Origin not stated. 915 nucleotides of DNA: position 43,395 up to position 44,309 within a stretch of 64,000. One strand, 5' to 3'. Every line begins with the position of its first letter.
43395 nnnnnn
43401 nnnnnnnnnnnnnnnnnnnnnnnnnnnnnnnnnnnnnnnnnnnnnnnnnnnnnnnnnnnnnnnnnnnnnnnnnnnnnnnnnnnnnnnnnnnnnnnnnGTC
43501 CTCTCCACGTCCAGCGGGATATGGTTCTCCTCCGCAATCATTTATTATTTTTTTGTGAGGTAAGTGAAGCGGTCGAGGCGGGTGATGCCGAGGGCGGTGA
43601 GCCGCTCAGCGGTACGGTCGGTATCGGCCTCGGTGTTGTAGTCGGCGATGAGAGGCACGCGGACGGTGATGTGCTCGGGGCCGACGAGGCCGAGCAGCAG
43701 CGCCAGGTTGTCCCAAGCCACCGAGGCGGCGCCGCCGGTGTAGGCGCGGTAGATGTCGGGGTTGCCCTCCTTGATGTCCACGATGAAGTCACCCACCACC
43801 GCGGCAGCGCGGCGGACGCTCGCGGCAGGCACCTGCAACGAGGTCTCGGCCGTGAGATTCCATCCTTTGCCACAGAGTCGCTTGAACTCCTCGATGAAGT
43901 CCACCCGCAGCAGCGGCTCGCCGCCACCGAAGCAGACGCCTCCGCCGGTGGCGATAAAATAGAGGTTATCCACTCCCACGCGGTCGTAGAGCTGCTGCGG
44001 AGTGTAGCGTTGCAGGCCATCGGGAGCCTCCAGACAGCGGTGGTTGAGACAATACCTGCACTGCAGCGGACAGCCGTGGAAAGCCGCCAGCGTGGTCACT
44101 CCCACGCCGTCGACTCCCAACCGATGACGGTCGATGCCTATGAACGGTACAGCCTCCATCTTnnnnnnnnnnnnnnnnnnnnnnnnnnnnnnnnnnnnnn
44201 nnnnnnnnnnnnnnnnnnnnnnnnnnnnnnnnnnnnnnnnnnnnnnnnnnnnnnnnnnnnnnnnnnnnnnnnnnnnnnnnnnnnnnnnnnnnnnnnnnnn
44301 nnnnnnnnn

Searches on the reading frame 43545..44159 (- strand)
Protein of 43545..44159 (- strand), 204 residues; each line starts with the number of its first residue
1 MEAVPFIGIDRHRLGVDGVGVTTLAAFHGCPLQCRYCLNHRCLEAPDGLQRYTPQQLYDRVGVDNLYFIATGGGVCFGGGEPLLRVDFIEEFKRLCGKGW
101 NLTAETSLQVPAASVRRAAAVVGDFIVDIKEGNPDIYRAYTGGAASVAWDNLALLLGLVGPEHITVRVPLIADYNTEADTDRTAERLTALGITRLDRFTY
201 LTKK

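Call 6: search_protein_families(library=pfam, proteins=[window:43545-44159:-], max_evalue=0.1)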
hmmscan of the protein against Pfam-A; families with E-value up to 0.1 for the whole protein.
window:43545-44159:- (204 aa): 2 families
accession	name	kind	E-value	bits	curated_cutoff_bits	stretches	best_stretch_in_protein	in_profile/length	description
PF04055.27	Radical_SAM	-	3.1e-11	44.2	29.5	1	27-171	4-151/166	Radical SAM superfamily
PF13353.11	Fer4_12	-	8.5e-07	29.8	22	1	16-96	1-81/137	4Fe-4S single cluster domain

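Call 7: search_protein_families(library=ncbifam, proteins=[window:43545-44159:-], max_evalue=0.1)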
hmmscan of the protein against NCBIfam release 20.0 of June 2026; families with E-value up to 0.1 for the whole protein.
window:43545-44159:- (204 aa): 24 families
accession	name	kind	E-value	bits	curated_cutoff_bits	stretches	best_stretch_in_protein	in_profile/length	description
TIGR02494.1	PFLE_PFLC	subfamily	2e-27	96.2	174.35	2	51-179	103-230/293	glycyl-radical enzyme activating protein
NF043069.1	T4HPD_activ_SAM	equivalog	1.9e-22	80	425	2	51-180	103-231/299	trans-4-hydroxy-L-proline dehydratase activase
NF048010.1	SfplDhtActHpsHDes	equivalog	8.8e-22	77.3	430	2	53-179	113-240/298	(2S)-3-sulfopropanediol dehydratase activating enzyme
NF033719.1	ind_deCO2_activ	equivalog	2.4e-20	73.1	425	2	60-187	119-245/302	indoleacetate decarboxylase activase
TIGR04395.1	cutC_activ_rSAM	equivalog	3.5e-19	69.2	360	2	55-180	113-237/309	choline TMA-lyase-activating enzyme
TIGR02493.1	PFLA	equivalog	7.3e-19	68.1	231.75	1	16-148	11-145/235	pyruvate formate-lyase-activating protein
NF033717.2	HPDL_rSAM_activ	equivalog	6.9e-17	61.7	420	2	50-187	110-248/311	4-hydroxyphenylacetate decarboxylase activase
NF048008.1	SfplDhtActHpfHKleb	equivalog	1.1e-16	61.1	500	2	61-179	116-233/308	(2S)-3-sulfopropanediol dehydratase activating enzyme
NF007483.0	PRK10076.1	equivalog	1.4e-12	47.4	326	2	56-194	102-240/292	[formate-C-acetyltransferase]-activating enzyme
TIGR04003.1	rSAM_BssD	equivalog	1.3e-11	44.3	496.45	2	62-188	118-245/314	[benzylsuccinate synthase]-activating enzyme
NF008356.0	PRK11145.1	equivalog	4.2e-11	42.6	375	1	16-122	16-117/246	pyruvate formate lyase 1-activating protein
TIGR04041.1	activase_YjjW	hypoth_equivalog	1.2e-09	38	250.2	1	49-188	90-225/276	YjjW family glycine radical enzyme activase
TIGR02495.1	NrdG2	equivalog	6.5e-09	35.4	131.15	1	26-189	22-182/193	anaerobic ribonucleoside-triphosphate reductase activating protein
TIGR04349.1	rSAM_QueE_gams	hypoth_equivalog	1.4e-07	31.4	300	1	22-122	21-112/210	7-carboxy-7-deazaguanine synthase QueE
TIGR03963.1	rSAM_QueE_Clost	equivalog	0.00018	21.3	260.1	1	22-130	21-123/219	putative 7-carboxy-7-deazaguanine synthase QueE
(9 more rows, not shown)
